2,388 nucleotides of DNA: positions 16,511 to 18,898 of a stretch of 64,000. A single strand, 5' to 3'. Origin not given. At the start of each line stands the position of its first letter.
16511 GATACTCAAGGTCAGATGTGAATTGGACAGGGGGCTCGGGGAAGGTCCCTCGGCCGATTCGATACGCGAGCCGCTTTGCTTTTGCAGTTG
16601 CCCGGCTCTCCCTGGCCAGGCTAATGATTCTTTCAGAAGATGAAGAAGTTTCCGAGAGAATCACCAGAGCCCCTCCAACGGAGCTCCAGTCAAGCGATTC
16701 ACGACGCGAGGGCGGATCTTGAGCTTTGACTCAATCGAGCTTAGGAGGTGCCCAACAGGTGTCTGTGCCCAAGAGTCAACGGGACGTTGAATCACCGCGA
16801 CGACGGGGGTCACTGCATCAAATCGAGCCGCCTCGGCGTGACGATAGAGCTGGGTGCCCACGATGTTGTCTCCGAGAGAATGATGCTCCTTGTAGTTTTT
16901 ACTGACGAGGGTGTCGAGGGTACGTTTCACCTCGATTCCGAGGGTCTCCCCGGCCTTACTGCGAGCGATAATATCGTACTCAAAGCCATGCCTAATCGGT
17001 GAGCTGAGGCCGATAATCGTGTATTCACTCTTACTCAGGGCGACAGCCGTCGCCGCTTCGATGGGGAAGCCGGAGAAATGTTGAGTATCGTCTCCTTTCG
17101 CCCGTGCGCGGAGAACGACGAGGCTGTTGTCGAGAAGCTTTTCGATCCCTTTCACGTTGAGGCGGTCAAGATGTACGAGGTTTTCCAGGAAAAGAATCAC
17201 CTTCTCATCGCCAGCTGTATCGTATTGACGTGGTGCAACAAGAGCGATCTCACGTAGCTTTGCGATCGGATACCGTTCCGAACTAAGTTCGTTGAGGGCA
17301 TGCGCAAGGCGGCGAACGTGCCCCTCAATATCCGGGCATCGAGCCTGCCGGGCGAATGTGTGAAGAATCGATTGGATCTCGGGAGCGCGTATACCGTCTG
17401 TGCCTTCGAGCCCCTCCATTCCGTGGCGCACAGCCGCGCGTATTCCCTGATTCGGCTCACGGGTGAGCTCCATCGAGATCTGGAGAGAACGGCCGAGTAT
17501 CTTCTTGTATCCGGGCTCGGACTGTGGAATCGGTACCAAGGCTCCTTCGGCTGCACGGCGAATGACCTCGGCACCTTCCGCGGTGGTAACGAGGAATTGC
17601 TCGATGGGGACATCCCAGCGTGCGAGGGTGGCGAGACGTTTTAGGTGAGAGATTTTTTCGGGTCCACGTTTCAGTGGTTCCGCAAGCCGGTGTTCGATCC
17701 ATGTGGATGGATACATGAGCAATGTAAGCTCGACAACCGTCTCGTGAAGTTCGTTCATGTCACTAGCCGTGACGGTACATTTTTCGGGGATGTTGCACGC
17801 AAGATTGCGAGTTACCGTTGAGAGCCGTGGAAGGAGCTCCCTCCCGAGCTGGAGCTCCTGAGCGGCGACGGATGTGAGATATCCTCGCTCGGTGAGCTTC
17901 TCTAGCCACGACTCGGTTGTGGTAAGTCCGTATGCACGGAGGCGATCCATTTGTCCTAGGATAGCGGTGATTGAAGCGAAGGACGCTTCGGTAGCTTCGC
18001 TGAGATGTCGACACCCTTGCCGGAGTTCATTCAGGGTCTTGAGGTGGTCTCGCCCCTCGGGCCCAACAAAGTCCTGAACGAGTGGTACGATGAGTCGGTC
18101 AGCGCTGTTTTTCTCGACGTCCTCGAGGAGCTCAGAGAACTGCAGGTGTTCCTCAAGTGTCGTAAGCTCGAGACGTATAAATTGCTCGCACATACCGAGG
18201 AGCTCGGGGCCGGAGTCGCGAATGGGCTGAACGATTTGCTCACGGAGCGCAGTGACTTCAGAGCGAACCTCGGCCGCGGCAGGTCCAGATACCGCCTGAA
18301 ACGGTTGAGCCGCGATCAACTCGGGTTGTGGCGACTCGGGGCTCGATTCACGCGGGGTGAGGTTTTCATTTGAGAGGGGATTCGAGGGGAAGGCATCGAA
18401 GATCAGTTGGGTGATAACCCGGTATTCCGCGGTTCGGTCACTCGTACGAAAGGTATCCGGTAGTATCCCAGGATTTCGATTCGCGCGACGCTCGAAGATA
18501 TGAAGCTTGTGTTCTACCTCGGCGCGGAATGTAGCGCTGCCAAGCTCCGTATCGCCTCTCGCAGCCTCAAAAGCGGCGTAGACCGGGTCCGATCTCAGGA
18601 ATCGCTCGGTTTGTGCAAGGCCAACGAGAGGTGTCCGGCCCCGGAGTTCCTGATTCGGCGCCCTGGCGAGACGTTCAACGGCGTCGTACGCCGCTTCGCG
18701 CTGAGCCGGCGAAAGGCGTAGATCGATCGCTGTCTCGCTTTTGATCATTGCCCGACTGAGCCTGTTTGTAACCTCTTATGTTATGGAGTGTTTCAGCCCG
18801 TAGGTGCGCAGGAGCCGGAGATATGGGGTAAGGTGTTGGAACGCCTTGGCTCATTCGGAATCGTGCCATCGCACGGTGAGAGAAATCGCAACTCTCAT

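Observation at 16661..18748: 695-aa protein with an unassigned N-terminal helical region and a C-terminal PD-(D/E)xK nuclease motif set (candidate single-gene defence or abortive-infection nuclease)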

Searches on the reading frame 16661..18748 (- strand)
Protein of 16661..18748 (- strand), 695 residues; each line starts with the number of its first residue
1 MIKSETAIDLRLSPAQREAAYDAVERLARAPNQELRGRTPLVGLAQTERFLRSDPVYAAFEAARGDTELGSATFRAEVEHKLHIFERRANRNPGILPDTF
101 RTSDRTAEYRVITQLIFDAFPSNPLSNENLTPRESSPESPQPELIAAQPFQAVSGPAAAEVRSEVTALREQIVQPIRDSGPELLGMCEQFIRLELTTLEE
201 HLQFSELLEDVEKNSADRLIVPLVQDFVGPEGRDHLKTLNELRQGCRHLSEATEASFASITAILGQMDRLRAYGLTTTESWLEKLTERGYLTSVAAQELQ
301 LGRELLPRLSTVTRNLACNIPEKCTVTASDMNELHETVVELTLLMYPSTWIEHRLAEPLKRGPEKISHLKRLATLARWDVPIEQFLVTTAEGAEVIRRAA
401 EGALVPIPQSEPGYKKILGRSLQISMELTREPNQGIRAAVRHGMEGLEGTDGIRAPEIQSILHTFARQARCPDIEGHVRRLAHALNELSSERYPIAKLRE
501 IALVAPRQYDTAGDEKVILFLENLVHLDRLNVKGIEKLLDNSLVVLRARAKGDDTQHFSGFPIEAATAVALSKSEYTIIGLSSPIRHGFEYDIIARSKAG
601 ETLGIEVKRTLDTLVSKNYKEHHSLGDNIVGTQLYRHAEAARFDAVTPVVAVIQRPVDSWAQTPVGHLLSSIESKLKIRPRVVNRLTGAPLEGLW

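Call 5: search_protein_families(library=pfam, proteins=[window:16661-18748:-], max_evalue=10)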
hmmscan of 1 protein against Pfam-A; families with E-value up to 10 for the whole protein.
window:16661-18748:- (695 aa): 0 families

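Call 6: search_protein_families(library=padloc, proteins=[window:16661-18748:-], max_evalue=10)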
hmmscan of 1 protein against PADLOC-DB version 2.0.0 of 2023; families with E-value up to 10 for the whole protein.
window:16661-18748:- (695 aa): 2 families
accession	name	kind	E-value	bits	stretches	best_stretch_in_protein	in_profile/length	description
PDLC01848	CARF3--CARF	-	0.00067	17.4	1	211-291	115-191/197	-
PDLC00627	ZorD1|ZorD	-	0.055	9.4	1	506-599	17-111/1006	"SWI2/SNF2 helicase, Mrr-like nuclease"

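Call 7: search_protein_families(library=ncbifam, proteins=[window:16661-18748:-], max_evalue=10)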
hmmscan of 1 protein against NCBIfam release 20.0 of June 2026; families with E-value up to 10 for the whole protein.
window:16661-18748:- (695 aa): 0 families

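Call 8: search_solved_structures(query=window:16661-18748:-, max_evalue=10)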
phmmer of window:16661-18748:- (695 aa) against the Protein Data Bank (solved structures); distinct sequences matched with E-value up to 10: 2.
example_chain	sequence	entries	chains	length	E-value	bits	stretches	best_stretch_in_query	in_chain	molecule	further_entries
2fgy_A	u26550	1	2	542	0.012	17.6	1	167-246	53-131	carboxysome shell polypeptide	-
9g4t_A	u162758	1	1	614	0.34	12.8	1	168-246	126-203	Immunoglobulin G-binding protein G,Carboxysome shell carbonic anhydrase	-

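Call 12: find_homologous_proteins(query=window:16661-18748:-, max_evalue=0.001)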
Query window:16661-18748:- (695 aa): 2 proteins with E <= 0.001 among 8000 candidates.
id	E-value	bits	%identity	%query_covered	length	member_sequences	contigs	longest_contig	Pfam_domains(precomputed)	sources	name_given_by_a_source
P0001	4.4e-279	946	100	62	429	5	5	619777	-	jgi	jgi:hypothetical protein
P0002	3.8e-136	474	37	97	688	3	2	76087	-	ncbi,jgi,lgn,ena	jgi:hypothetical protein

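Call 18: find_encoding_contigs(protein=P0002, flank=10000, max_places=6)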
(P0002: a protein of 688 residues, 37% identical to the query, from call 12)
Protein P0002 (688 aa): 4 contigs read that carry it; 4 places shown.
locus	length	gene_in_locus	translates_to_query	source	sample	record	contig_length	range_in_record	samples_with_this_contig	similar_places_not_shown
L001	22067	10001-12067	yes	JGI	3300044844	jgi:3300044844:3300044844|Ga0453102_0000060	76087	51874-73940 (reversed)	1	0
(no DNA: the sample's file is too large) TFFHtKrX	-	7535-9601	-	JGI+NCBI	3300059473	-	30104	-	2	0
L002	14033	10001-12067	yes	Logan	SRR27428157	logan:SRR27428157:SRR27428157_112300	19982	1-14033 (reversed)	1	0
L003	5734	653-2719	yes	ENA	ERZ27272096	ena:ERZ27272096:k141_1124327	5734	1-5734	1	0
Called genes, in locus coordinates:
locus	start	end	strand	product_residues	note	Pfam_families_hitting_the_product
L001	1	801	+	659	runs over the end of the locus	PF07103:DUF1365, PF02353:CMAS, PF13489:Methyltransf_23, PF13847:Methyltransf_31 (weak), PF08241:Methyltransf_11, PF08242:Methyltransf_12, PF13649:Methyltransf_25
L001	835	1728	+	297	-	PF00487:FA_desaturase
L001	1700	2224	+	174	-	PF11086:DUF2878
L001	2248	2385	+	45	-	-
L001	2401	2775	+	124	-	-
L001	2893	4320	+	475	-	PF21663:WipA_Phos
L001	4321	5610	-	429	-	PF01071:GARS_A, PF02843:GARS_C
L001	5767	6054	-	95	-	-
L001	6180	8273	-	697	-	PF05226:CHASE2, PF00211:Guanylate_cyc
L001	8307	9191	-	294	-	PF01435:Peptidase_M48, PF10463:Peptidase_U49 (faint)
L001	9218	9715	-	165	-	PF08239:SH3_3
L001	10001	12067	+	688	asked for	-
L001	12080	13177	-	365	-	PF10994:DUF2817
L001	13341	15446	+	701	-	PF03030:H_PPase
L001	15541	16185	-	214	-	PF02527:GidB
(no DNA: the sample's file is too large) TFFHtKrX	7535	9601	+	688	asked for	-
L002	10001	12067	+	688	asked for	-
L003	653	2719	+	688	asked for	-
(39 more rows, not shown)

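Call 19: find_related_loci(query=A2, collection=genome_contigs, flank=10000)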
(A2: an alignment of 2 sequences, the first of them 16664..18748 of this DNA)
Query A2 (695 aa) in genome_contigs; peptide patterns used: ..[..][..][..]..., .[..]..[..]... (x = any residue, [..] = any of these).
158 stretches matched a pattern, but none encodes a relative of the query by tblastn (E <= 1e-3).

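Call 20: find_encoding_contigs(protein=P0001, flank=10000, max_places=6)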
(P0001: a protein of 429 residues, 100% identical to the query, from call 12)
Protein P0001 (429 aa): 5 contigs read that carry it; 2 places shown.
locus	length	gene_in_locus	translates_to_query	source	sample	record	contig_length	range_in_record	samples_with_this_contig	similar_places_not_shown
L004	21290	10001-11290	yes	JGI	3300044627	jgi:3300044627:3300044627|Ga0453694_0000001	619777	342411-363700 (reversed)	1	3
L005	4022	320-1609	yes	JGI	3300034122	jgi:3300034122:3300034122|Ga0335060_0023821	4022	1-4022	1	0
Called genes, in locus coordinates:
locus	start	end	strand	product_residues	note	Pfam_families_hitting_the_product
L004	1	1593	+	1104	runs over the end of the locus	PF02811:PHP, PF07733:DNA_pol3_alpha, PF17657:DNA_pol3_finger, PF14579:HHH_6, PF01336:tRNA_anti-codon (faint)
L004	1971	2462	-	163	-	-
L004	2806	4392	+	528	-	-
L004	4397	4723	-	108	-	-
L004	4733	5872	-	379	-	PF00501:AMP-binding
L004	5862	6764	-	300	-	PF01040:UbiA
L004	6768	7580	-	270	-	PF00378:ECH_1, PF16113:ECH_2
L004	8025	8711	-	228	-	PF07866:DUF1653, PF00583:Acetyltransf_1 (weak), PF13673:Acetyltransf_10 (weak), PF13508:Acetyltransf_7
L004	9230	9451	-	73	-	-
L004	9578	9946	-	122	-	-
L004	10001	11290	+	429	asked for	-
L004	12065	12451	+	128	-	-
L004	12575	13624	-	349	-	PF02016:Peptidase_S66, PF17676:Peptidase_S66C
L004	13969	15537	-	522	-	PF02776:TPP_enzyme_N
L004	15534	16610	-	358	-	PF00425:Chorismate_bind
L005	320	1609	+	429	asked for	-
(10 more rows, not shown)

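Call 24: search_protein_families(library=phrogs, proteins=[window:16664-18748:-, P0002], max_evalue=1)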
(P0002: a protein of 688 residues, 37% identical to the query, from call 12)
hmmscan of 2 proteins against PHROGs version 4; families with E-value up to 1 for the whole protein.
window:16664-18748:- (695 aa): 1 family
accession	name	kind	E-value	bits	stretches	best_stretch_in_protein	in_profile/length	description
phrog_16309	-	unknown function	0.037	14.4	1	601-663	43-106/216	-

P0002 (688 aa): 1 family
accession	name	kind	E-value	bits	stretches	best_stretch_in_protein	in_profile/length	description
phrog_22839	-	unknown function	0.084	13.9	1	72-108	3-39/50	-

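Call 25: search_solved_structures(query=A2, max_evalue=10)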
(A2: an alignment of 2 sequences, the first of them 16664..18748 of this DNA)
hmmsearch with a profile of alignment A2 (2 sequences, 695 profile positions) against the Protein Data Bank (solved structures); distinct sequences matched with E-value up to 10: 0.

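Call 26: search_dna_similar(query=window:16664-18748:-, collection=phages, mode=protein, max_evalue=0.01)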
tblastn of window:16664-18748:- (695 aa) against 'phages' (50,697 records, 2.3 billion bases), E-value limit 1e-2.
No match.

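Call 27: search_dna_similar(query=window:16664-18748:-, collection=plasmids, mode=protein, max_evalue=0.01)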
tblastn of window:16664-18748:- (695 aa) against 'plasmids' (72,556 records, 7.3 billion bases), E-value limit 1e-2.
No match.

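Call 30: predict_structure(alignment_id=A2)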
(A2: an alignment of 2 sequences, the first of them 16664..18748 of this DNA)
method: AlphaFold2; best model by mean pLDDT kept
length: 695 residues; sequences in the alignment: 2
mean_pLDDT: 62.8   pTM: 0.44
mean pLDDT of the five models: 62.8, 59.7, 57.5, 56.7, 55.2
residues with pLDDT >= 90: 50; 70-90: 255; 50-70: 155; < 50: 235
segments of 3 or more residues with pLDDT < 50: 1-162, 323-325, 340-345, 358-364, 375-380, 384-404, 556-560, 616-631
pLDDT, mean of each block of 10 residues (from residue 1): 27 42 39 31 32 35 34 39 41 36 36 35 33 28 28 36 54 75 85 80 87 75 82 84 88 72 83 64 85 84 69 54 53 59 48 51 50 49 47 41 52 61 66 85 71 74 87 88 89 86 69 80 93 88 78 56 84 91 68 89 82 48 37 69 82 63 67 79 85 56
secondary structure, 60 per line:
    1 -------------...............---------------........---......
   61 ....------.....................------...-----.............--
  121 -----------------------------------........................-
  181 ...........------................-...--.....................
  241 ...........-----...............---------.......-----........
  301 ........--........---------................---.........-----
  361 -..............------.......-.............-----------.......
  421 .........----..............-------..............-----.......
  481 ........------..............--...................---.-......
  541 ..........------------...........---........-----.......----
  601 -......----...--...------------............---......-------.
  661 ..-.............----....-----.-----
elements in order (helices of 4 or more, strands of 3 or more residues): H14-28 H44-51 H55-64 H71-91 H106-118 H156-179 H181-191 H198-213 H220-251 H257-271 H281-287 H293-308 H311-318 H328-343 H347-355 H362-375 H382-388 H390-402 H414-429 H434-447 H455-468 H474-488 H495-508 H511-529 H535-550 H563-573 E577-584 E590-596 E602-607 H632-643 E647-652 H664-676 E681-684

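Call 31: search_protein_representatives(alignment_id=A2)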
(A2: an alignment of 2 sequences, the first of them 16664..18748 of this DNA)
Query: 2 sequences, 695 profile positions. Proteins with E-value up to 0.001 (for the whole library): 27; up to 1e-10: 21; up to 1e-30: 13. The best 27 are listed.
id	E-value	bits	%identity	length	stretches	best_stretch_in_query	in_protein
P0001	1.6e-252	856.5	-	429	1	267-695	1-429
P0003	1.8e-225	767.1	-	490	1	204-692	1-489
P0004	1.3e-127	443.7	-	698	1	9-691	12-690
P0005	1.1e-88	315.0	-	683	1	19-691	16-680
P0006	1.7e-77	278.0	-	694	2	236-684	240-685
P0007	1.6e-75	271.5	-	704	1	21-684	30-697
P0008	2.7e-64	234.3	-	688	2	235-689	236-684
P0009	3.4e-63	230.7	-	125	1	1-125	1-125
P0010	8.2e-62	226.2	-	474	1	235-689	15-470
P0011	6.5e-44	167.0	-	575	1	198-677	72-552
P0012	1.8e-42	162.2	-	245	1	445-692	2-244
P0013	3.3e-41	158.0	-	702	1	20-681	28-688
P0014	2.0e-39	152.1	-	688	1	21-679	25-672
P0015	1.4e-28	116.3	-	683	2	231-690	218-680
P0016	6.8e-26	107.4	-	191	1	518-691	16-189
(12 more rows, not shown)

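Call 34: fold_search(model_id=the predicted structure, library=pdb)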
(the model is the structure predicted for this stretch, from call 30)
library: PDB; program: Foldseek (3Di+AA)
matches with E <= 10: 83; with E <= 0.001: 0
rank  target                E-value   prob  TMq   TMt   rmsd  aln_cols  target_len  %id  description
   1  5gke_A                1.2e-01  1.00  0.11  0.30   4.0       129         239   13  Structure of EndoMS-dsDNA1 complex (released 2016-11-02)
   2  9yne_F                1.9e-01  0.10  0.07  0.09  69.5       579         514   12  Motor domain of human dynein-1 in pre-power stroke bound to dynactin-p150glued-CC1B-ICD and LIS1 (released 2026-01-28)
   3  7upp_A                4.9e-01  0.35  0.14  0.27  15.8       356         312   13  Crystal structure of designed heterotrimeric assembly DHT03_2arm_A21/B21/C long (released 2022-12-14)
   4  9dcy_A                6.1e-01  0.33  0.12  0.23  13.3       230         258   13  Crystal Structure of Designed allosteric facilitated dissociation switch AS1 in complex state HE (released 2025-08-20)
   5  3dnx                  6.4e-01  0.87  0.10  0.37   6.3       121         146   16  SPO1766 protein of unknown function from Silicibacter pomeroyi. (released 2008-09-02)
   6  2ph7_B                8.0e-01  0.33  0.12  0.30  15.9       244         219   12  Crystal structure of AF2093 from Archaeoglobus fulgidus (released 2007-05-08)
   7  8ugc_A                1.1e+00  0.06  0.08  0.12  25.3       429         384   10  FD15: Flat repeat helix-turn-helix-turn protein (released 2023-12-27)
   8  7unj_B                1.3e+00  0.14  0.10  0.23  15.3       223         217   13  De novo designed chlorophyll dimer protein with Zn pheophorbide a methyl ester matching geometry of purple bacterial s (released 2023-04-19)
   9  7upp_B                1.4e+00  0.13  0.12  0.22  15.8       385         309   13  Crystal structure of designed heterotrimeric assembly DHT03_2arm_A21/B21/C long (released 2022-12-14)
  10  6xi6                  1.4e+00  0.12  0.11  0.22  17.6       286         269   17  Hierarchical design of multi-scale protein complexes by combinatorial assembly of oligomeric helical bundle and repeat p (released 2021-06-02)
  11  5cwf_B                1.5e+00  0.28  0.12  0.33  13.6       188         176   15  Crystal structure of de novo designed helical repeat protein DHR8 (released 2015-12-16)
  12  8v2d_J                1.5e+00  0.20  0.15  0.26  14.2       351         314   14  Computational Designed Nanocage O43_129 (released 2024-03-13)
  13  7udl_A                1.8e+00  0.25  0.19  0.35  11.7       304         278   15  Crystal structure of designed helical repeat protein RPB_PLP1_R6 bound to PLPx6 peptide (released 2023-03-22)
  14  7rkc_A                1.8e+00  0.07  0.09  0.17  16.4       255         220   17  Computationally designed tunable C2 symmetric tandem repeat homodimer, D_3_633 (released 2022-05-18)
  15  5cwp                  2.0e+00  0.08  0.09  0.19  18.3       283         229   11  Crystal structure of de novo designed helical repeat protein DHR79 (released 2015-12-16)
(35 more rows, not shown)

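Call 36: search_protein_families(library=pfam, alignment_id=A3, max_evalue=1)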
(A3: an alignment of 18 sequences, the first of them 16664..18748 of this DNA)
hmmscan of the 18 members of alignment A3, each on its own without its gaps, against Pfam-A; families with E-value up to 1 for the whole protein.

A. member 1, window:16664-18748:- (695 aa): 0 families

B. families by the number of members that match (of 18 scanned): 23 families
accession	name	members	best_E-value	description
PF13020.12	NOV_C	5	0.002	Protein NO VEIN, C-terminal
PF13635.12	DUF4143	3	0.0043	Domain of unknown function (DUF4143)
PF01870.24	Hjc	2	0.13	Archaeal holliday junction resolvase (hjc)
PF02021.23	UPF0102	1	0.0029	Uncharacterised protein family UPF0102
PF11645.14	PDDEXK_5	1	0.02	PD-(D/E)XK endonuclease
PF18938.6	aRib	1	0.022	Atypical Rib domain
PF06319.18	MmcB-like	1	0.028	DNA repair protein MmcB-like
PF02736.25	Myosin_N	1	0.035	Myosin N-terminal SH3-like domain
PF04314.18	PCuAC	1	0.045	Copper chaperone PCu(A)C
PF05130.17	FlgN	1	0.046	FlgN protein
PF11503.13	YNR034W-A-like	1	0.062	YNR034W-A-like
PF22445.1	Ssol_1539-like_2nd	1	0.083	Ssol_1539-like, second domain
PF23227.1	HEAT_MROH2B_C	1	0.092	MROH2B-like, HEAT repeats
PF13325.12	MCRS_N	1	0.094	N-terminal region of micro-spherule protein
PF15311.11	HYLS1_C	1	0.099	Hydrolethalus syndrome protein 1 C-terminus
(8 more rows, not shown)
